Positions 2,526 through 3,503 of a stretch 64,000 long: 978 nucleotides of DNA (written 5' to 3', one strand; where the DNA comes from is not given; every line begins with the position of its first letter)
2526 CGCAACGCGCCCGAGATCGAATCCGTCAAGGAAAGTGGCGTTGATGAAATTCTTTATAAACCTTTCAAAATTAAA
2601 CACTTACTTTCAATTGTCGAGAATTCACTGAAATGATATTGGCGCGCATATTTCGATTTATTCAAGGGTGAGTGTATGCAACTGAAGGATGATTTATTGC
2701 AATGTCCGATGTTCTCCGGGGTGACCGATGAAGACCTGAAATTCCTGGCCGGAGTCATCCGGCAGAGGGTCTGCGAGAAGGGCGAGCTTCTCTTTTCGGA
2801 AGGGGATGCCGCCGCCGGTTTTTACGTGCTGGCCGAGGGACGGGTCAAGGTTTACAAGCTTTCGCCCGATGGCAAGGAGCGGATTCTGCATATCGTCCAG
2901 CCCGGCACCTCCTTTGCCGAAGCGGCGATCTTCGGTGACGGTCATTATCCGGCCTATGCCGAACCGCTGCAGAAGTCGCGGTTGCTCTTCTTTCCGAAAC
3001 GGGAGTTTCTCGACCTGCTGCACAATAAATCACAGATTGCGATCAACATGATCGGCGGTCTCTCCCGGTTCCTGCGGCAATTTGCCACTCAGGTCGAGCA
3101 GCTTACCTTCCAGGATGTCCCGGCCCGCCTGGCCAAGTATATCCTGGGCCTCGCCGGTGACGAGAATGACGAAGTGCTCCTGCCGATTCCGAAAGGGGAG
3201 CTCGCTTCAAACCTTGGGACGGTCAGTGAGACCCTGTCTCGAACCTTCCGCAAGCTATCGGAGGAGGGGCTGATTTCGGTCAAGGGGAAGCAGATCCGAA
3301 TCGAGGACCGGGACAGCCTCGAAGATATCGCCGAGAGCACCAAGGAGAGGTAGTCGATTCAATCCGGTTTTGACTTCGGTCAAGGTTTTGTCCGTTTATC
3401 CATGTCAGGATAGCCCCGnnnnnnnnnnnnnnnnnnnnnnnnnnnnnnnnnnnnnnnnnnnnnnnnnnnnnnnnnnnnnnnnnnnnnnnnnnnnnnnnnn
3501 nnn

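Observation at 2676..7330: Crp/Fnr regulator plus two perfect TTGAC-N4-GTCAA boxes define a putative nitrogen-oxide stress cluster without hcp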

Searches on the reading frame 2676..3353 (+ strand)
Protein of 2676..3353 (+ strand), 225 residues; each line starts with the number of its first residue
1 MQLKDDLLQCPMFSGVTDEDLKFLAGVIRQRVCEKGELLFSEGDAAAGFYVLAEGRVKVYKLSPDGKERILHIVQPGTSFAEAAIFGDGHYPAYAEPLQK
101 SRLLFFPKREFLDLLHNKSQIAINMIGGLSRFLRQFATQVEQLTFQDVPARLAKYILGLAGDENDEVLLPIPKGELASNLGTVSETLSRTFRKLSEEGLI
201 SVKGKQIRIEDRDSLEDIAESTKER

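Call 7: search_protein_families(library=pfam, proteins=[window:2676-3353:+], max_evalue=0.01)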
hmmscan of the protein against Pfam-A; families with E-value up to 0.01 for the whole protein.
window:2676-3353:+ (225 aa): 3 families
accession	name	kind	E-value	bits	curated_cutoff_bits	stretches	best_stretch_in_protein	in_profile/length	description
PF00027.35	cNMP_binding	-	1.1e-23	83.5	27.5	1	31-117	2-88/89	Cyclic nucleotide-binding domain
PF13545.12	HTH_Crp_2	-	8e-18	64.6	27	1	150-218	1-70/70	Crp-like helix-turn-helix domain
PF00325.26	Crp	-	0.0017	18.5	21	1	173-200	5-32/32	Bacterial regulatory proteins, crp family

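Call 8: search_protein_families(library=ncbifam, proteins=[window:2676-3353:+], max_evalue=0.01)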
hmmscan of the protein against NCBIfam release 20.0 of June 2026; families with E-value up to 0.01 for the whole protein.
window:2676-3353:+ (225 aa): 14 families
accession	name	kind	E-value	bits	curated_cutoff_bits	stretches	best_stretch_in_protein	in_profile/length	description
NF006901.0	PRK09392.1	equivalog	2.3e-30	105.7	211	1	6-220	8-222/236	transcriptional activator FtrB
NF008365.0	PRK11161.1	subfamily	2.6e-17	62.9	228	1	17-224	35-248/250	fumarate/nitrate reduction transcriptional regulator Fnr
NF008732.0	PRK11753.1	equivalog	7.7e-16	58.2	266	1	22-209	18-210/214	cAMP-activated global transcriptional regulator CRP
NF050815.1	TransActFtrBCaul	equivalog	1.1e-13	51.1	300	1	9-219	13-223/251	transcriptional activator FtrB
NF050806.1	TransRegFixKCaul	equivalog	2.1e-13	50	300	1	32-219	27-214/215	transcriptional regulator FixK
NF010499.0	PRK13918.1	equivalog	1.1e-12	47.8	274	1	36-221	20-203/205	CRP/FNR family transcriptional regulator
NF052518.1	TransRegLdrP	equivalog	1.5e-12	47.9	300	1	34-223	5-192/195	transcriptional regulator LdrP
NF041163.2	encap_f2b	equivalog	1.7e-09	37.3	400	1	5-122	71-190/450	family 2B encapsulin nanocompartment shell protein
TIGR03697.1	NtcA_cyano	equivalog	5e-08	32.9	244.95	1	37-212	2-185/193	global nitrogen regulator NtcA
NF058543.1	ActPatMycb56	equivalog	1.2e-06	27.6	460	1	12-87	3-77/317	acetyltransferase Pat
NF053664.1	TransRegPtrACyano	equivalog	2.3e-05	23.8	300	1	50-205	31-185/196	Crp/Fnr family transcriptional regulator PtrA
NF045989.1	TransRegFnrLRhodb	equivalog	0.00015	21.1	300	1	166-217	181-233/245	transcriptional regulator FnrL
NF007707.0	PRK10402.1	subfamily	0.00017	21.2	180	1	33-223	36-222/226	transcriptional regulator YeiL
TIGR03896.1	cyc_nuc_ocin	subfamily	0.0013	18.2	161.05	1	12-137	145-270/317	bacteriocin-type transport-associated protein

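Call 26: find_homologous_proteins(query=window:2676-3353:+)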
Query window:2676-3353:+ (225 aa): 1240 proteins with E <= 0.001 among 1654 candidates; the best 120 are listed.
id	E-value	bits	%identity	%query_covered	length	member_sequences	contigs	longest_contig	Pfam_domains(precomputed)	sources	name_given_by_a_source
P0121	1.1e-141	488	100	100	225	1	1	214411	PF13545.13,PF00027.36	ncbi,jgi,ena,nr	ncbi:MAG: Crp/Fnr family transcriptional regulator [Desulfuromonas sp.]|nr:MAG: Crp/Fnr family trans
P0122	1.9e-140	484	99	100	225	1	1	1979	PF13545.13,PF00027.36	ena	-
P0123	1.1e-117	409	83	100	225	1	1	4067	PF13545.13,PF00027.36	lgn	-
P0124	5.7e-117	407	82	100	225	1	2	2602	PF13545.13,PF00027.36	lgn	-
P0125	1.2e-116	406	83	100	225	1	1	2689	PF13545.13,PF00027.36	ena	-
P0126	3.2e-116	404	83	100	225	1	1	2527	PF13545.13,PF00027.36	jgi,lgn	-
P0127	4.7e-116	404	82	100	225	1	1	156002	PF13545.13,PF00027.36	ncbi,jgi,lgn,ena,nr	ncbi:MAG: Crp/Fnr family transcriptional regulator [Desulfuromonas sp.]|nr:MAG: Crp/Fnr family trans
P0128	2.7e-114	398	81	100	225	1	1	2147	PF13545.13,PF00027.36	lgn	-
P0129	1.0e-113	396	81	100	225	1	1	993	PF13545.13,PF00027.36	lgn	-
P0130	3.9e-113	394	81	100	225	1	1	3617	PF13545.13,PF00027.36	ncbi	-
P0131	5.9e-113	394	80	100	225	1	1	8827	PF13545.13,PF00027.36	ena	-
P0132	5.1e-112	391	79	100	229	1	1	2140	PF13545.13,PF00027.36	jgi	jgi:CRP/FNR family transcriptional regulator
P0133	1.0e-111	390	84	95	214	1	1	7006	PF13545.13,PF00027.36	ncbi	-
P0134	7.1e-111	387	79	100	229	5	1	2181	PF13545.13,PF00027.36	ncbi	-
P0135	6.5e-110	384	80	100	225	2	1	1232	PF13545.13,PF00027.36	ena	-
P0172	1.5e-94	334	70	100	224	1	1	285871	PF13545.13,PF00027.36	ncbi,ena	-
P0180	1.4e-93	330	69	100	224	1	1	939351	PF13545.13,PF00027.36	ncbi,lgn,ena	-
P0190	5.9e-93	328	71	97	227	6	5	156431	PF13545.13,PF00027.36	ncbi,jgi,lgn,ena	jgi:CRP/FNR family transcriptional regulator, dissimilatory nitrate respiration regulator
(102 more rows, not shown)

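Call 27: find_encoding_contigs(protein=P0180, flank=8000, max_places=2)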
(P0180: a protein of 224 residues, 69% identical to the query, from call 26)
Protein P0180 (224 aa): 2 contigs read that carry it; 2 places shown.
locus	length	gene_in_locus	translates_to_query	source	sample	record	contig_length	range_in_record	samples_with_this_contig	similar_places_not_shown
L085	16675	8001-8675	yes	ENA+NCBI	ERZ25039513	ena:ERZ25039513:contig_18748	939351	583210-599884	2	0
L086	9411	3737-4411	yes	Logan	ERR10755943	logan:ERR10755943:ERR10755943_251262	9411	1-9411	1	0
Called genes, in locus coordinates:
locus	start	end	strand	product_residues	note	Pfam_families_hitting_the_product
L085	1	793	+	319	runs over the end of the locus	PF01368:DHH, PF02272:DHHA1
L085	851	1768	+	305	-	PF01509:TruB_N, PF16198:TruB_C_2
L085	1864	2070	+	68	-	PF00312:Ribosomal_S15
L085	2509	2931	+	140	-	PF01138:RNase_PH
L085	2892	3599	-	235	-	-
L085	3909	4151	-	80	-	-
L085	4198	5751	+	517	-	PF00575:S1, PF00675:Peptidase_M16, PF05193:Peptidase_M16_C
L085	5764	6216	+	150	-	PF22769:DCD, PF00692:dUTPase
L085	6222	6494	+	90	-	PF04359:DUF493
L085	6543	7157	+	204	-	PF01300:Sua5_yciO_yrdC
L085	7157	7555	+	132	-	PF13180:PDZ_2, PF17820:PDZ_6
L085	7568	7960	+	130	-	-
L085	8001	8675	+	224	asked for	PF00027:cNMP_binding, PF13545:HTH_Crp_2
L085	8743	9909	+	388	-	PF04381:RdgC (weak)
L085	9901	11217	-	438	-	PF02353:CMAS, PF13489:Methyltransf_23 (weak), PF08241:Methyltransf_11, PF08242:Methyltransf_12, PF13649:Methyltransf_25, PF13847:Methyltransf_31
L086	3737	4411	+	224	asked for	PF00027:cNMP_binding, PF13545:HTH_Crp_2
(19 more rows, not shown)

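Call 28: find_encoding_contigs(protein=P0190, flank=8000, max_places=2)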
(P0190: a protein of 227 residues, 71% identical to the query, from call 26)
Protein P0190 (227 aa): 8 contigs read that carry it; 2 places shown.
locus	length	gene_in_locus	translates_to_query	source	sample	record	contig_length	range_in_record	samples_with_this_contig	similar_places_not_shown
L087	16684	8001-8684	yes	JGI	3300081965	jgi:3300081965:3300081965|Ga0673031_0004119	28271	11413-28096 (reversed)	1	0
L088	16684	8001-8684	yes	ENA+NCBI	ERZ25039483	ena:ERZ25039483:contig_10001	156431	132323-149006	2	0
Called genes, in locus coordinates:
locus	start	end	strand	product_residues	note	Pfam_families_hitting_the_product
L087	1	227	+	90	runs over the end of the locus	-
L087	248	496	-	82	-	-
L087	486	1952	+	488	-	PF22016:DUF6933, PF04184:ST7, PF13428:TPR_14 (faint), PF14559:TPR_19 (faint)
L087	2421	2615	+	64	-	PF21983:NikA-like (weak)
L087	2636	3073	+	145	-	PF18143:HAD_SAK_2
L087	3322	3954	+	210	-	PF00149:Metallophos, PF12850:Metallophos_2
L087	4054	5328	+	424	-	-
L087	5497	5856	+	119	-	-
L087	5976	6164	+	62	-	PF01361:Tautomerase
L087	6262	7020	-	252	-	PF13441:Gly-zipper_YMGG (weak), PF05433:Rick_17kDa_Anti, PF13488:Gly-zipper_Omp (weak), PF16998:17kDa_Anti_2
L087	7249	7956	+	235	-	PF01551:Peptidase_M23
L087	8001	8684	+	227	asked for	PF00027:cNMP_binding, PF13545:HTH_Crp_2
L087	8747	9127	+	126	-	PF11756:YgbA_NO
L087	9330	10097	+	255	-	PF00037:Fer4 (weak), PF12837:Fer4_6 (weak), PF13237:Fer4_10 (weak), PF14697:Fer4_21 (weak), PF25160:LdpA_Fe-S-bd (faint), PF12838:Fer4_7 (weak), PF13187:Fer4_9 (weak), PF27217:AF_0155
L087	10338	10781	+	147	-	PF03061:4HBT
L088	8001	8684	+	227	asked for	PF00027:cNMP_binding, PF13545:HTH_Crp_2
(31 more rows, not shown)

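Call 29: find_encoding_contigs(protein=P0172, flank=8000, max_places=2)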
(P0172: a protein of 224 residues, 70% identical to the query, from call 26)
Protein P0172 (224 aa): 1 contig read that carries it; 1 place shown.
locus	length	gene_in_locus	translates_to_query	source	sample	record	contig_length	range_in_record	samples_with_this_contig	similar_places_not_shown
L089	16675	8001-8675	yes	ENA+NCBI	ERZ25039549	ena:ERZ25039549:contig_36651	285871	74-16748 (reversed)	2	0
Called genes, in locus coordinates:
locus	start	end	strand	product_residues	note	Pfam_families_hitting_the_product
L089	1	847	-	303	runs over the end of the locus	PF12838:Fer4_7 (faint), PF13183:Fer4_8 (faint), PF00037:Fer4 (faint), PF12797:Fer4_2 (faint), PF12837:Fer4_6 (weak), PF13237:Fer4_10, PF13187:Fer4_9, PF00881:Nitroreductase, +1 more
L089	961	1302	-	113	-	PF08274:Zn_Ribbon_YjdM, PF08271:Zn_Ribbon_TF (weak), PF03831:YjdM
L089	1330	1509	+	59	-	-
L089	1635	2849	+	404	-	-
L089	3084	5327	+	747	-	-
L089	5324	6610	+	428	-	PF13439:Glyco_transf_4, PF20706:GT4-conflict (weak), PF13579:Glyco_trans_4_4, PF00534:Glycos_transf_1, PF13692:Glyco_trans_1_4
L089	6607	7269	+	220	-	PF04028:DUF374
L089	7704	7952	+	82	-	-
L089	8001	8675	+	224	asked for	PF00027:cNMP_binding, PF13545:HTH_Crp_2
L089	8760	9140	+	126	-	PF11756:YgbA_NO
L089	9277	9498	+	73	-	PF25160:LdpA_Fe-S-bd (faint), PF12797:Fer4_2 (weak), PF12837:Fer4_6, PF13237:Fer4_10, PF00037:Fer4 (weak), PF14697:Fer4_21, PF12838:Fer4_7 (weak), PF13187:Fer4_9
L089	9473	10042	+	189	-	PF27217:AF_0155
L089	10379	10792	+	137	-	PF03061:4HBT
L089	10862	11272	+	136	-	PF13279:4HBT_2, PF03061:4HBT, PF22636:FlK (weak)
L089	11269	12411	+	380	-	PF02771:Acyl-CoA_dh_N, PF02770:Acyl-CoA_dh_M, PF00441:Acyl-CoA_dh_1, PF08028:Acyl-CoA_dh_2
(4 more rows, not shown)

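Call 37: search_solved_structures(query=window:2676-3353:+, max_evalue=0.00001, show_alignments=3)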
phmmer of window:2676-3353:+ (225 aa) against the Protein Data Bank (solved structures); distinct sequences matched with E-value up to 0.00001: 81 (the best 60 are shown).
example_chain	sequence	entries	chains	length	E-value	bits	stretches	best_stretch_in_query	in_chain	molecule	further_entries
3dkw_A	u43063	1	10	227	4.3e-30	108.2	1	33-216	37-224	DNR protein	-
3h3z_A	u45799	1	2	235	5.8e-24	88.2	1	30-221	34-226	Cyclic nucleotide-binding protein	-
3fx3_A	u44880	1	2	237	6e-24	88.1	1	30-221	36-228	Cyclic nucleotide-binding protein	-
4ev0_A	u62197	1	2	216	8.5e-24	87.6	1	10-219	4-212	Transcription regulator, Crp family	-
3d0s_A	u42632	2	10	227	2.9e-20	76.1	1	7-215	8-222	TRANSCRIPTIONAL REGULATORY PROTEIN | PROBABLE TRANSCRIPTIONAL REGULATORY PROTEIN (PROBABLY CRP/ FNR-FAMILY)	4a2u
3mzh_A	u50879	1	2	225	3.1e-20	76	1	7-215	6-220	PROBABLE TRANSCRIPTIONAL REGULATORY PROTEIN (PROBABLY CRP/FNR-FAMILY)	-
3h3u_A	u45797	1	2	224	3.5e-20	75.8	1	7-215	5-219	PROBABLE TRANSCRIPTIONAL REGULATORY PROTEIN (PROBABLY CRP/FNR-FAMILY)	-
3i54_A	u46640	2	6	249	3.9e-20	75.7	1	7-215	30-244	Transcriptional regulator, Crp/Fnr family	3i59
7ets_A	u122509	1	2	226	2.3e-18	69.9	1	12-209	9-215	Crp/Fnr family transcriptional regulator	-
4byy_A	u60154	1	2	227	2.4e-16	63.3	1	11-215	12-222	TRANSCRIPTIONAL REGULATOR, CRP/FNR FAMILY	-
4cyd_A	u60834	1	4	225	2.5e-16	63.2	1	12-215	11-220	PROBABLE TRANSCRIPTION REGULATOR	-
2pqq_A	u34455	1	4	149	3e-16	63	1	4-147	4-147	Putative transcriptional regulator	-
2z69_A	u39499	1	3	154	3.1e-16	62.9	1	33-144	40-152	DNR protein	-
3r6s_A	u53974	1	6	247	3.2e-16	62.8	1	11-215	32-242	transcription regulator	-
9qlt_A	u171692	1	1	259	8.2e-16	61.5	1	16-224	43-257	FNR type regulator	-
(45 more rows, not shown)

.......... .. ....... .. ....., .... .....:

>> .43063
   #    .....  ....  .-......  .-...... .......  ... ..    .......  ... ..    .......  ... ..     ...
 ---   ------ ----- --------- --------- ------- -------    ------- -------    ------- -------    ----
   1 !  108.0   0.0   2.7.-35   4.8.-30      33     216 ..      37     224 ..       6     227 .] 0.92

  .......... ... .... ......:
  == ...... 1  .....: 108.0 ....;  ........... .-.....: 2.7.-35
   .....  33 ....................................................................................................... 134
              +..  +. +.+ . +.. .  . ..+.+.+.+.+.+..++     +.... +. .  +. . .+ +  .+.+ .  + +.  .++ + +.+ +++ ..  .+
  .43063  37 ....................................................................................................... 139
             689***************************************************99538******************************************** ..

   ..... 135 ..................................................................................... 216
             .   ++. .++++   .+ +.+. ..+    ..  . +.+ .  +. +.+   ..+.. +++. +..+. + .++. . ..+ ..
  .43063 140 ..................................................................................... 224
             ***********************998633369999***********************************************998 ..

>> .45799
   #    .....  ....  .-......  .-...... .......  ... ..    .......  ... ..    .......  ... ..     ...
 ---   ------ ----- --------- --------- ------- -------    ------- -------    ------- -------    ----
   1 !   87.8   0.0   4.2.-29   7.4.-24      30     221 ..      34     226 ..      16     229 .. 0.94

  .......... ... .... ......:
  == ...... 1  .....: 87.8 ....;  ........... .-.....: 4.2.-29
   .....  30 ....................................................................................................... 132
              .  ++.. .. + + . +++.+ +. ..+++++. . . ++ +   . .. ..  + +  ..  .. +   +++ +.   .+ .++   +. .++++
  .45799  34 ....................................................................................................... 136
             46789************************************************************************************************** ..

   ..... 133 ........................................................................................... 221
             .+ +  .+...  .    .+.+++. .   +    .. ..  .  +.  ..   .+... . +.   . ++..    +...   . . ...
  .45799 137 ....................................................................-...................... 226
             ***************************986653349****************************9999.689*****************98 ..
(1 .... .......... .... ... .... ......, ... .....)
